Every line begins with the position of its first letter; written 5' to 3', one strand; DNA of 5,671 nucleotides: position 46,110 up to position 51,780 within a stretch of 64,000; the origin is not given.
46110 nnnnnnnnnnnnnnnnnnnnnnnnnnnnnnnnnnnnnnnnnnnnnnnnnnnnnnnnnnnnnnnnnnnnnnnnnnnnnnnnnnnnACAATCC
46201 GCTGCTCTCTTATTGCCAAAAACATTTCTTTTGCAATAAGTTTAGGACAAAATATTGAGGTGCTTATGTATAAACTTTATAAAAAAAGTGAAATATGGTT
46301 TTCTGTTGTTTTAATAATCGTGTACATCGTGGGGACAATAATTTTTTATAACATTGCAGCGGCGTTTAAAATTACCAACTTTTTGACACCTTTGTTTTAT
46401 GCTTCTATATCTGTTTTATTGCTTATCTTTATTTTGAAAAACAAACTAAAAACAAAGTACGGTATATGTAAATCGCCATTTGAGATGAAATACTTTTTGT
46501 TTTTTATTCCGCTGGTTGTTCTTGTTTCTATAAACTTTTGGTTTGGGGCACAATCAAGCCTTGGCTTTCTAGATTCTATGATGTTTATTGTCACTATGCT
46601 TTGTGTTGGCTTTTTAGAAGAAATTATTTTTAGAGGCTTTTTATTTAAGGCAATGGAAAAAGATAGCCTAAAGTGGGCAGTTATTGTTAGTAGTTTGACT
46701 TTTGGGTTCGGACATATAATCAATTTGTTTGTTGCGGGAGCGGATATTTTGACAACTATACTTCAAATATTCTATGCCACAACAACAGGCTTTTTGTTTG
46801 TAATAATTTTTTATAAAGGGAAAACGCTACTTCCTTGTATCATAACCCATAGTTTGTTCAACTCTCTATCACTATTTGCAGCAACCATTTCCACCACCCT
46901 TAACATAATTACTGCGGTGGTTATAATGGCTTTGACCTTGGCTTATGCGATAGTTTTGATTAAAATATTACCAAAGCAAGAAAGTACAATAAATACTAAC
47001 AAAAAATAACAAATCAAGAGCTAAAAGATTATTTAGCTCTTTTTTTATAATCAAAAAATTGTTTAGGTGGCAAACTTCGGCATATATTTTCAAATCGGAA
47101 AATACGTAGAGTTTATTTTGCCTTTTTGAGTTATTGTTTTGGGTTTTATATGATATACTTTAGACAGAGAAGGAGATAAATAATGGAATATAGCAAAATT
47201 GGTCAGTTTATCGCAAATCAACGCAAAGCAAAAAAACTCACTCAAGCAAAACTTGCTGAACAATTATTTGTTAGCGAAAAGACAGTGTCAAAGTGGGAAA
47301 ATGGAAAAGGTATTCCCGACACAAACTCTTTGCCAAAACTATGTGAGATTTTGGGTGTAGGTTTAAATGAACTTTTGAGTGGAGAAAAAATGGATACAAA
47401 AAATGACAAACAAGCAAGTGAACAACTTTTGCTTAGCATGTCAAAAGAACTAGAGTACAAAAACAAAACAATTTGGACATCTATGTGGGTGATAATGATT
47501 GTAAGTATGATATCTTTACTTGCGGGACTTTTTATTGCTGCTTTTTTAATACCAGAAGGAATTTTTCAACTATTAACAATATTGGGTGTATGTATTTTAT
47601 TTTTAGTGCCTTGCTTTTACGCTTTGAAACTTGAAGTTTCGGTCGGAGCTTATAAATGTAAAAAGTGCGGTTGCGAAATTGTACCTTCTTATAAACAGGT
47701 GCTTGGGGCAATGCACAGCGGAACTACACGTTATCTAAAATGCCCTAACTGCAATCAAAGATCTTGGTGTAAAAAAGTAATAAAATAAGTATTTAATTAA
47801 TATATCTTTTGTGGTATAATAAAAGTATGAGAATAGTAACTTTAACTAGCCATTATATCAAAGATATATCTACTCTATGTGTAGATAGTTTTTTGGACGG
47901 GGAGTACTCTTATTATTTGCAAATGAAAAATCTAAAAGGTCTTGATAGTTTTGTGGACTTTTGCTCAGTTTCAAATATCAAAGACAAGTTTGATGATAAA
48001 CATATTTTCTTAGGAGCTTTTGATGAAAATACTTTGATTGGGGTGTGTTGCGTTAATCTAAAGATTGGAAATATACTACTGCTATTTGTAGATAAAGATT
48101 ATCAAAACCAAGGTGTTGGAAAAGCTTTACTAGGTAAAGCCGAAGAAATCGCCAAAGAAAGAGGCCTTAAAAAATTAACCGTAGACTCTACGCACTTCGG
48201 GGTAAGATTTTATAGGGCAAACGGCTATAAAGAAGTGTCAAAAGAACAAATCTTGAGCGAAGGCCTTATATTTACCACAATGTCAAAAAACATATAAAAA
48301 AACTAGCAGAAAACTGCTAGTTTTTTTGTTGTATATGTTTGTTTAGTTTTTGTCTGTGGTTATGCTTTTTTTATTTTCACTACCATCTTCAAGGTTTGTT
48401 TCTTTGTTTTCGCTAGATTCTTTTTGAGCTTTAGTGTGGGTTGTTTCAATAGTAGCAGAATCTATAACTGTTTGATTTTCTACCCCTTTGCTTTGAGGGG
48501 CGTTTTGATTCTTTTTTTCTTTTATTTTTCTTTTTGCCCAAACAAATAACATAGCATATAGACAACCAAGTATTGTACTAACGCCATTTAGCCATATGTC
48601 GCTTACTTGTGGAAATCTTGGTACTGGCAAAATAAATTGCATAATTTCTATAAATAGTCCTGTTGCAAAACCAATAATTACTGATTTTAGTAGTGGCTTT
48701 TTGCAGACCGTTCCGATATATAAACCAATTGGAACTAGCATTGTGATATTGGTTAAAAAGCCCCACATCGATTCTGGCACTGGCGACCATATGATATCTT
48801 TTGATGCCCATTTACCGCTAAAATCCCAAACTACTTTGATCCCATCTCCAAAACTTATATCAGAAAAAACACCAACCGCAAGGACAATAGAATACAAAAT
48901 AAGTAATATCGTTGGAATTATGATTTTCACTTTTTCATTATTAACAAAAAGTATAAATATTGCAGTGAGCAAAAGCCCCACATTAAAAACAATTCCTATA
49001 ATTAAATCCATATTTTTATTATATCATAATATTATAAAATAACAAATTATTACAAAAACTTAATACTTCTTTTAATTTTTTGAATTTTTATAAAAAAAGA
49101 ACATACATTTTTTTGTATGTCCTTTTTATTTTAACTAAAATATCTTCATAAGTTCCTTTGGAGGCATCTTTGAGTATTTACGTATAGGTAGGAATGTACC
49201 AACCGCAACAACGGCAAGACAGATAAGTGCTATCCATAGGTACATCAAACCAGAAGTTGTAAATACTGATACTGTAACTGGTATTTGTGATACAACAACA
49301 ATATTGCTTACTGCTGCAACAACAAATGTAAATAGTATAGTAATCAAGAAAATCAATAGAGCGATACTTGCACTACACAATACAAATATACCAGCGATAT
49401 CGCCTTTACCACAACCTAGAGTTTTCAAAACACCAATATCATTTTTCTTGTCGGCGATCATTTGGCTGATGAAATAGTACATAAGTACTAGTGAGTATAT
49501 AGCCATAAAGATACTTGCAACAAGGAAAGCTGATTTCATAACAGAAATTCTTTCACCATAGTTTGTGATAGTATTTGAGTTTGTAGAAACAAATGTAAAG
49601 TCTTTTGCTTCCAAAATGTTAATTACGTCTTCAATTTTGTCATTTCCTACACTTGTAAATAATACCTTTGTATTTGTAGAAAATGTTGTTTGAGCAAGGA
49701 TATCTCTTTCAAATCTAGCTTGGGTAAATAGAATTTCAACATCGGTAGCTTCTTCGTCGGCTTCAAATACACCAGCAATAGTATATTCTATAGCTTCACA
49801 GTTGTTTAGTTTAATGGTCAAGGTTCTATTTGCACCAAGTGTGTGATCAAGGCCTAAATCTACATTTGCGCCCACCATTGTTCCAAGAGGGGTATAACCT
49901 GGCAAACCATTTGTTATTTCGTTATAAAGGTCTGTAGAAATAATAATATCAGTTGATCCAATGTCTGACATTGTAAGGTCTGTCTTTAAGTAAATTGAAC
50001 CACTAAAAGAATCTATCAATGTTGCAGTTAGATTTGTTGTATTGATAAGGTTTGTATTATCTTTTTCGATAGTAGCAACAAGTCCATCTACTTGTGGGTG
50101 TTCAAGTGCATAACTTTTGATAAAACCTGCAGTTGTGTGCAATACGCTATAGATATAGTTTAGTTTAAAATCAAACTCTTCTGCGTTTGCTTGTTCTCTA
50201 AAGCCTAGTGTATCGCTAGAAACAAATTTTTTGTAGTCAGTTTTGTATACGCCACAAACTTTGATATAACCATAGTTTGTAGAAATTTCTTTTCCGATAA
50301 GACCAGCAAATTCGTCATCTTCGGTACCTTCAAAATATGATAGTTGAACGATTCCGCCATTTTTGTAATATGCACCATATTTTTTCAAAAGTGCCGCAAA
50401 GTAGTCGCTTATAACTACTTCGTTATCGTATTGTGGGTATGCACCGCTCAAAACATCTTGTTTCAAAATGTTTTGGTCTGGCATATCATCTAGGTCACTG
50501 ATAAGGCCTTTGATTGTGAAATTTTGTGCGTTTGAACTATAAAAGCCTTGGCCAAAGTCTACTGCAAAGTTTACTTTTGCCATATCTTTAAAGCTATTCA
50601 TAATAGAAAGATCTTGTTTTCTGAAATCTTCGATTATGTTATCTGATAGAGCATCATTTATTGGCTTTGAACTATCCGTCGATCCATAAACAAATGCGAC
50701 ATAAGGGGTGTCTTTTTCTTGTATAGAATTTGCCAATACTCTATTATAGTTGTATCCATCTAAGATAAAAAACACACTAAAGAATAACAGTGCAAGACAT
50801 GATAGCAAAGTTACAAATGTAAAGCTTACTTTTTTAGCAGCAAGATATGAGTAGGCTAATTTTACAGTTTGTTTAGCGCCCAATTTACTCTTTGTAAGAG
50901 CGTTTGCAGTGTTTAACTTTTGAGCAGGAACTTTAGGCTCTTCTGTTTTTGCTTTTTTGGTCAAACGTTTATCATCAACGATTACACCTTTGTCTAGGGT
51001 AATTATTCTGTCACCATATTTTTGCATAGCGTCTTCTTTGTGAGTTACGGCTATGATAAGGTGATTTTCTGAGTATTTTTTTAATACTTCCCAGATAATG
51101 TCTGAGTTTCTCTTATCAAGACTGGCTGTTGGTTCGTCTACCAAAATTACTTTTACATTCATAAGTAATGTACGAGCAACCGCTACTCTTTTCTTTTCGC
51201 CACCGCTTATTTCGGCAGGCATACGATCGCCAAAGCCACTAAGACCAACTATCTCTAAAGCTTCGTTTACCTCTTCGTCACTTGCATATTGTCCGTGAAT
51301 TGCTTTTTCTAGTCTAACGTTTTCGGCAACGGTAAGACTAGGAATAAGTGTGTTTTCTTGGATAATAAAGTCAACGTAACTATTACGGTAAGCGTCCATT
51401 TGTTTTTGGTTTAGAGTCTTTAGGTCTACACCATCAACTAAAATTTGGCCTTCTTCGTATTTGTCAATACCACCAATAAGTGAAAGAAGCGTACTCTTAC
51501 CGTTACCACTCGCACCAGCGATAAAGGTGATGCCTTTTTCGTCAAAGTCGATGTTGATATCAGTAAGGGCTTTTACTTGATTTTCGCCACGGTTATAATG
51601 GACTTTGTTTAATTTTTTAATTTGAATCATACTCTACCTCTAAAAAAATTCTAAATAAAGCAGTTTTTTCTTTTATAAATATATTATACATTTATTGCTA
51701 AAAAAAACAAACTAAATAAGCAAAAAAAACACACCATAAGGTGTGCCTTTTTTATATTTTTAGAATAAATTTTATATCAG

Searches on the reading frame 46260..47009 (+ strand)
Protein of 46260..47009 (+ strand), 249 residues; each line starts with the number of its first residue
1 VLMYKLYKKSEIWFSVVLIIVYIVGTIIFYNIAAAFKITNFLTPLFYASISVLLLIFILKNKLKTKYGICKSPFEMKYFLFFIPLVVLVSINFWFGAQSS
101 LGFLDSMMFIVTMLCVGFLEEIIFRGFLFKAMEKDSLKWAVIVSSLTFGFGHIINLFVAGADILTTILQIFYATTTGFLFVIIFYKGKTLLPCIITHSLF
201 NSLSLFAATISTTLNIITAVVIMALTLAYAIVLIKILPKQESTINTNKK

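Call 52: search_protein_families(library=pfam, proteins=[window:46260-47009:+], max_evalue=0.001)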
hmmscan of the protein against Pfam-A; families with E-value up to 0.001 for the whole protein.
window:46260-47009:+ (249 aa): 1 family
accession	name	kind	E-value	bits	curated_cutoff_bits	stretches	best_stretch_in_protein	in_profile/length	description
PF02517.21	Rce1-like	-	3.2e-19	69.5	22.4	1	107-202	6-92/93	Type II CAAX prenyl endopeptidase Rce1-like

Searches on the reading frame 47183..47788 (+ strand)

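Call 52: search_protein_families(library=pfam, proteins=[window:47183-47788:+], max_evalue=0.001)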
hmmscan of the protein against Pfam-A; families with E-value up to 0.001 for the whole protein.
window:47183-47788:+ (201 aa): 4 families
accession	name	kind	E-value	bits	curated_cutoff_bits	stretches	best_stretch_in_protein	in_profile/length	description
PF01381.28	HTH_3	-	6.8e-13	48.9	23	1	10-64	1-55/55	Helix-turn-helix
PF12844.13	HTH_19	-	2.2e-11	43.9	30.2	1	7-68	1-62/64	Helix-turn-helix domain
PF13560.12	HTH_31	-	6.4e-09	36.4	27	1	6-63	2-60/64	Helix-turn-helix domain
PF13443.12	HTH_26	-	2.2e-07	31.5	22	1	14-66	6-59/63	Cro/C1-type HTH DNA-binding domain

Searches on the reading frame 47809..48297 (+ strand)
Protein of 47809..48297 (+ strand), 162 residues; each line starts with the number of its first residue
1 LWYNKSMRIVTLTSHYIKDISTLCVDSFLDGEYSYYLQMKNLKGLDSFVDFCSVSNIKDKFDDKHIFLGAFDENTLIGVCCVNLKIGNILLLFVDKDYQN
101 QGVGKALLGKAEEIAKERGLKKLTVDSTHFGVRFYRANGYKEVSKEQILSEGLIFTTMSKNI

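Call 77: search_protein_families(library=pfam, proteins=[window:47809-48297:+], max_evalue=0.001)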
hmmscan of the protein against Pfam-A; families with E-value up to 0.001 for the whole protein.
window:47809-48297:+ (162 aa): 3 families
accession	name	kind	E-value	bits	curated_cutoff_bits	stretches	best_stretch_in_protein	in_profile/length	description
PF13673.13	Acetyltransf_10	-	3.4e-23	82.4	23.6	1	43-161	8-127/128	Acetyltransferase (GNAT) domain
PF13508.13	Acetyltransf_7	-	4e-14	53.2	27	1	64-142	2-84/84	Acetyltransferase (GNAT) domain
PF00583.31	Acetyltransf_1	-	5.3e-14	52.9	20.7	1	61-140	27-116/116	Acetyltransferase (GNAT) family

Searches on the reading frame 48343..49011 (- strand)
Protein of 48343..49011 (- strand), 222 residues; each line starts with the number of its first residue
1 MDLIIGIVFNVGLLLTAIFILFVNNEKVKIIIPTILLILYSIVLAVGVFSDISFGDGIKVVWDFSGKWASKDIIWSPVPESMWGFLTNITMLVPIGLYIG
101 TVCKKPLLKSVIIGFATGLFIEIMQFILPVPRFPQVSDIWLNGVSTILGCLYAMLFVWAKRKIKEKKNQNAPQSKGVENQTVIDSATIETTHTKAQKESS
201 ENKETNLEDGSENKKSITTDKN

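Call 77: search_protein_families(library=pfam, proteins=[window:48343-49011:-], max_evalue=0.001)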
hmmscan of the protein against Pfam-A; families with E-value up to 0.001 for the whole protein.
window:48343-49011:- (222 aa): 1 family
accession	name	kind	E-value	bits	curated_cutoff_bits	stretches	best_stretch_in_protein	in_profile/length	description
PF04892.17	VanZ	-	1.5e-13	51.9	30.1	1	76-156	52-125/126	VanZ like family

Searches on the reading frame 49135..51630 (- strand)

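Call 83: search_protein_families(library=pfam, proteins=[window:49135-51630:-], max_evalue=0.00001)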
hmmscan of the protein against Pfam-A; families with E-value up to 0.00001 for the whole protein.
window:49135-51630:- (831 aa): 3 families
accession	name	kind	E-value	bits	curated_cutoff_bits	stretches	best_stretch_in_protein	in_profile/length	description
PF00005.33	ABC_tran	-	6e-29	101.8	25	1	22-169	1-137/137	ABC transporter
PF02687.27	FtsX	-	4.1e-10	40.2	25.5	1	704-824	2-120/120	FtsX-like permease C-terminal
PF02463.25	SMC_N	-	3.6e-09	36.8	40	1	22-210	13-209/220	RecF/RecN/SMC N terminal domain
